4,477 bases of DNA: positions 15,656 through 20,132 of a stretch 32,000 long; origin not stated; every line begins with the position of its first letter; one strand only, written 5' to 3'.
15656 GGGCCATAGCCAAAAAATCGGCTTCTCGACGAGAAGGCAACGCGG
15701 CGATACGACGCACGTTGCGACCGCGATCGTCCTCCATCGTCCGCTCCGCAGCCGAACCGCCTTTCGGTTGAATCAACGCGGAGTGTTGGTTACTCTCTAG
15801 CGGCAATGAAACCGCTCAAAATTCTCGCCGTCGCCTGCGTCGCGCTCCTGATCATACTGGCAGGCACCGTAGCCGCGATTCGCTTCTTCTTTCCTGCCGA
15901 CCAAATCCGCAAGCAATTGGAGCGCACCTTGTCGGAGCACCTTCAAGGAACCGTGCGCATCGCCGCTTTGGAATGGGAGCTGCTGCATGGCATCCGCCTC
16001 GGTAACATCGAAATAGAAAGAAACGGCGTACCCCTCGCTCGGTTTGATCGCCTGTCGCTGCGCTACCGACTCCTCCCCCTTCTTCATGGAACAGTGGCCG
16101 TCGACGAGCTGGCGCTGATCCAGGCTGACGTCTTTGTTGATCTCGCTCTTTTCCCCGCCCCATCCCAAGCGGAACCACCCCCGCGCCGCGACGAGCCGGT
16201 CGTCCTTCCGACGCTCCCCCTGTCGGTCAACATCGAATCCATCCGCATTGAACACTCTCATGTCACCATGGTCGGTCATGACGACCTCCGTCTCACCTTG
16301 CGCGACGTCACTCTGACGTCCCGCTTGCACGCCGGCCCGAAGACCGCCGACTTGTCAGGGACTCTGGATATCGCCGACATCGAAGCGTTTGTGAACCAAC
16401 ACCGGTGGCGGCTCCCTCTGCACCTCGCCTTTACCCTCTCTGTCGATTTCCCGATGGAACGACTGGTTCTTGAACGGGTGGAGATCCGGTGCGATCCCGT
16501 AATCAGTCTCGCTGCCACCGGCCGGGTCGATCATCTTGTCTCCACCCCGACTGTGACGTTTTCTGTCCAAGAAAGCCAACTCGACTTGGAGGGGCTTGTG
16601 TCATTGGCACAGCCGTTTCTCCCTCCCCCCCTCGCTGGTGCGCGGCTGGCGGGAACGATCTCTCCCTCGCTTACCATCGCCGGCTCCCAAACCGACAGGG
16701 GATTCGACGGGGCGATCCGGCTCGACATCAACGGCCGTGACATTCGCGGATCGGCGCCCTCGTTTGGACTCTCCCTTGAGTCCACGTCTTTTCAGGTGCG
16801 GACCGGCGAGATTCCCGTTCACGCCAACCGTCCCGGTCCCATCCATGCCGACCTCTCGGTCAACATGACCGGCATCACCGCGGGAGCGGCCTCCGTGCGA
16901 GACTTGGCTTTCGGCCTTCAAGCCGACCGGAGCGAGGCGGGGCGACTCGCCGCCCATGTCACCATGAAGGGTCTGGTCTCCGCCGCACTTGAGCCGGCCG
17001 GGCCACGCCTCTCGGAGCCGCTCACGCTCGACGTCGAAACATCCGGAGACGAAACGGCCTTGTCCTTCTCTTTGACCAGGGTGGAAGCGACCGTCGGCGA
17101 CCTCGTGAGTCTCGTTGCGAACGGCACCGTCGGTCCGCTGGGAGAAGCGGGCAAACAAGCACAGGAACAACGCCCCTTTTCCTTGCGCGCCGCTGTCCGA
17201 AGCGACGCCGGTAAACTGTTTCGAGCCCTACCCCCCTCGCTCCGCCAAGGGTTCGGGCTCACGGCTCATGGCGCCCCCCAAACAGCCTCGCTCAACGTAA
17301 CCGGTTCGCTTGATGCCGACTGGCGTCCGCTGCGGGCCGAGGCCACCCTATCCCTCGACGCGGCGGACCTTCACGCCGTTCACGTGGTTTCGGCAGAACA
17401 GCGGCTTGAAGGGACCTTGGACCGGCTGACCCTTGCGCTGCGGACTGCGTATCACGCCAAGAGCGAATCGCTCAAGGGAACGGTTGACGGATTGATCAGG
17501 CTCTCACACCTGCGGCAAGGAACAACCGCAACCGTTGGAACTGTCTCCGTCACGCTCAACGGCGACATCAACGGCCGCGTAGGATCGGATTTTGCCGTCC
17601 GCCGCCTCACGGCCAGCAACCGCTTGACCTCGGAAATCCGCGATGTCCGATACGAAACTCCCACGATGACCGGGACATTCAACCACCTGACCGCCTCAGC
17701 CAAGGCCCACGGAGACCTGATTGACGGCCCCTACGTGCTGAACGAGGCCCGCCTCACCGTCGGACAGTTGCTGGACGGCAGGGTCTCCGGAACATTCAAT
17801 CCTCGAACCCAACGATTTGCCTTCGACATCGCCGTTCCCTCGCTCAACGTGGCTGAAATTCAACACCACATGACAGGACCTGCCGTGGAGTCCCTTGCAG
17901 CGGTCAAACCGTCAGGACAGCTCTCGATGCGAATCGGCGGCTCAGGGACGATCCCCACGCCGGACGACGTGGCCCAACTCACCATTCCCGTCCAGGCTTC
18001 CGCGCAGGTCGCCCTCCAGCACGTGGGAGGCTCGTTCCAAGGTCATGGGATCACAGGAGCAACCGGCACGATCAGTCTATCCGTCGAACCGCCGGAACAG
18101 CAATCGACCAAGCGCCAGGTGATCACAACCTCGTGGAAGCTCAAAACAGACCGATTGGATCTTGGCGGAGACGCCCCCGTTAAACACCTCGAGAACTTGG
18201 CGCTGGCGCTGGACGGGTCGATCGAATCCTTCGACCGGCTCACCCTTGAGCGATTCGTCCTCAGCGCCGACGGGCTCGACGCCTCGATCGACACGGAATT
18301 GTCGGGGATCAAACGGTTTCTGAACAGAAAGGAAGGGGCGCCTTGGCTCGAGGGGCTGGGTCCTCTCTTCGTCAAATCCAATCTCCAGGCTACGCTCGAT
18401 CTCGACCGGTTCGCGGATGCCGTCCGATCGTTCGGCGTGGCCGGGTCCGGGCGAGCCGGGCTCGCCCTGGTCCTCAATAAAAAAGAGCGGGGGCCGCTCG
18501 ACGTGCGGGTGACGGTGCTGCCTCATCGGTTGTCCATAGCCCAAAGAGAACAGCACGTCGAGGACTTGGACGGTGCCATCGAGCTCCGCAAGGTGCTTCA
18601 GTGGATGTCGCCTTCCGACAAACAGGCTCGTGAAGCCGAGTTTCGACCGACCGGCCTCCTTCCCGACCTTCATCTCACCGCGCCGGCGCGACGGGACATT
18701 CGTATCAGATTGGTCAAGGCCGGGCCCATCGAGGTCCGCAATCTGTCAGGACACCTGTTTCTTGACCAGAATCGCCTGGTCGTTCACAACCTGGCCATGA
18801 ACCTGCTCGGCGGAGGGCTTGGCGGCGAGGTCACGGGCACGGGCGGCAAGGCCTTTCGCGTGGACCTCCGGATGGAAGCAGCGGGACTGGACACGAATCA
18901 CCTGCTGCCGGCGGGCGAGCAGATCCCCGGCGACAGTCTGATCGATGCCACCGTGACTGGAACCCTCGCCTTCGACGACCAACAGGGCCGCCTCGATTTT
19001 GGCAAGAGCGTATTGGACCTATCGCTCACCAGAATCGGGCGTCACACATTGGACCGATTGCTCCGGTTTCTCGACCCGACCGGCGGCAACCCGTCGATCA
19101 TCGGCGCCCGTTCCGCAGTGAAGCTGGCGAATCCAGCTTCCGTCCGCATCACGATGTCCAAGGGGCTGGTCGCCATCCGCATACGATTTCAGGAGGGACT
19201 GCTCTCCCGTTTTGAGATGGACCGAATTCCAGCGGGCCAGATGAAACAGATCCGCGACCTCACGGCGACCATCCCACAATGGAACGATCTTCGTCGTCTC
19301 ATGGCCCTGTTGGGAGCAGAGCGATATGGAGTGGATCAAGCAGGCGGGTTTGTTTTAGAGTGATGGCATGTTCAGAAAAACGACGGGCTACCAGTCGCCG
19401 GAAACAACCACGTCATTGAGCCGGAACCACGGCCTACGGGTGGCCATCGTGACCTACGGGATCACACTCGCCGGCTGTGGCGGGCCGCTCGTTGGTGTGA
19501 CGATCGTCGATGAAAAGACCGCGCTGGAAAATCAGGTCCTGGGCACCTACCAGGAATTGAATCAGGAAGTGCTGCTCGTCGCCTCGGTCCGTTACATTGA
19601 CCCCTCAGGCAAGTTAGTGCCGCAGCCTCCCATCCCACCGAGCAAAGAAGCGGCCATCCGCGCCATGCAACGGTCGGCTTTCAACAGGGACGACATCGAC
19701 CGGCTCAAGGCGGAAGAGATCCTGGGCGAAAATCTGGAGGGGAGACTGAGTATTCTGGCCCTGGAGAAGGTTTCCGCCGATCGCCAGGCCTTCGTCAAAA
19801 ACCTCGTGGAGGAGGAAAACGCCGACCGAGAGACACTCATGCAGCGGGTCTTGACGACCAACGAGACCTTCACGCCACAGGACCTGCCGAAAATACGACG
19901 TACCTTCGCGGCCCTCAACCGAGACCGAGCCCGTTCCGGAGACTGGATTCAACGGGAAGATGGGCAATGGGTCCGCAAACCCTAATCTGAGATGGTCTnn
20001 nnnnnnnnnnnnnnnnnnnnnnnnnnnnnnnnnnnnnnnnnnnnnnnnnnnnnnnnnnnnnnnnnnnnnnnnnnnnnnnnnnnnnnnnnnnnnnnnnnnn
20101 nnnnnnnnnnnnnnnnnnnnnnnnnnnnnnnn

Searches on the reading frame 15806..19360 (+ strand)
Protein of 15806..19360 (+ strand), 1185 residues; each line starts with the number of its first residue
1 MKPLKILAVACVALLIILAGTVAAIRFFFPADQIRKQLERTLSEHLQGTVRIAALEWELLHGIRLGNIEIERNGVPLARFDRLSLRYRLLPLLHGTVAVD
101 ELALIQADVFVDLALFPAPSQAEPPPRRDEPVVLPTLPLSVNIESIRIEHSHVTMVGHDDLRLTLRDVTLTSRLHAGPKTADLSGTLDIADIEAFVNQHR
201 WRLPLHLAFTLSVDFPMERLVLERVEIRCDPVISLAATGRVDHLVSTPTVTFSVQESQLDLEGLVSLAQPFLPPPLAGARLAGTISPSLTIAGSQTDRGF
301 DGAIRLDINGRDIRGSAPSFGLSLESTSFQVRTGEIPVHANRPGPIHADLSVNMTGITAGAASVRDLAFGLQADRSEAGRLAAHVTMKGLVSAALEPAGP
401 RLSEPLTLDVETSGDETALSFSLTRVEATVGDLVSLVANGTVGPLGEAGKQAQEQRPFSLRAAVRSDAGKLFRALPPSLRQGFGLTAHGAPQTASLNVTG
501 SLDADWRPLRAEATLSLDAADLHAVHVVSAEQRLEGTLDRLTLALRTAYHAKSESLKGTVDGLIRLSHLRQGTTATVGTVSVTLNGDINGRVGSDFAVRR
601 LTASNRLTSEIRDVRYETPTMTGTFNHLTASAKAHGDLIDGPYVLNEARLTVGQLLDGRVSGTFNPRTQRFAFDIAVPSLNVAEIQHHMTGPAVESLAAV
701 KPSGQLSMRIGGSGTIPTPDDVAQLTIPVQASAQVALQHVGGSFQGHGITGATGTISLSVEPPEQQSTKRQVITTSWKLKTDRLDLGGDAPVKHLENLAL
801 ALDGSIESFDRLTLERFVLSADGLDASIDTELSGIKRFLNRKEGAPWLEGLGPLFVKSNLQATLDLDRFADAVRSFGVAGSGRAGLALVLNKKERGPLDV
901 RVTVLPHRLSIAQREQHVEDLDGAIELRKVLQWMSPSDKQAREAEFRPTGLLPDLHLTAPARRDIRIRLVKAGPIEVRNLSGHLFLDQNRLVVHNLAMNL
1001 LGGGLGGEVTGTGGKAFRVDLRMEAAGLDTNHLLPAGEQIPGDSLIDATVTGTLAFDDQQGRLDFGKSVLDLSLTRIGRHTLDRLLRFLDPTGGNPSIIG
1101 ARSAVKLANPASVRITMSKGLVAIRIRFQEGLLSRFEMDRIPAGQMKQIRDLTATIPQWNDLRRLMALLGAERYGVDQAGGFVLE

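Call 12: search_protein_families(library=pfam, proteins=[window:15806-19360:+], max_evalue=0.001)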
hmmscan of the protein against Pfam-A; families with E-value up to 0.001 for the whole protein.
window:15806-19360:+ (1185 aa): 3 families
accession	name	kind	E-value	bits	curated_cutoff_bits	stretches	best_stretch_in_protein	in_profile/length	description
PF13116.12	YhdP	-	2.4e-10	39.4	46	1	2-170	6-169/1224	YhdP protein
PF05170.20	AsmA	-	1.6e-06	27.7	29.8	1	2-108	2-114/607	AsmA family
PF05359.17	DUF748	-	9.7e-06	24.3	50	0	11-110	18-118/1037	Domain of Unknown Function (DUF748)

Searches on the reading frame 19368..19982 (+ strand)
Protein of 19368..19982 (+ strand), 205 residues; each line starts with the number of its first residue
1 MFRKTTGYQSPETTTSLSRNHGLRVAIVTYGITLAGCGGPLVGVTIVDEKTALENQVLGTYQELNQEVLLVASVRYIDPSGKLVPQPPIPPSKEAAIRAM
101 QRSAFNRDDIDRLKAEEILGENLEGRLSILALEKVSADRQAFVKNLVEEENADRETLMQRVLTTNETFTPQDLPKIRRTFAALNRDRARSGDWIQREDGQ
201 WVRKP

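Call 12: search_protein_families(library=pfam, proteins=[window:19368-19982:+], max_evalue=0.001)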
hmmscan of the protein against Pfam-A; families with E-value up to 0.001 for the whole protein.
window:19368-19982:+ (205 aa): 2 families
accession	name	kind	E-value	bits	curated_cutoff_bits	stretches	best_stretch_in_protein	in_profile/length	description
PF07027.17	DUF1318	-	1.3e-10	42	27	1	109-204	7-92/92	Protein of unknown function (DUF1318)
PF15693.10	Med26_C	-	0.00078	20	25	1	93-193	44-144/182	Mediator complex subunit 26 C-terminal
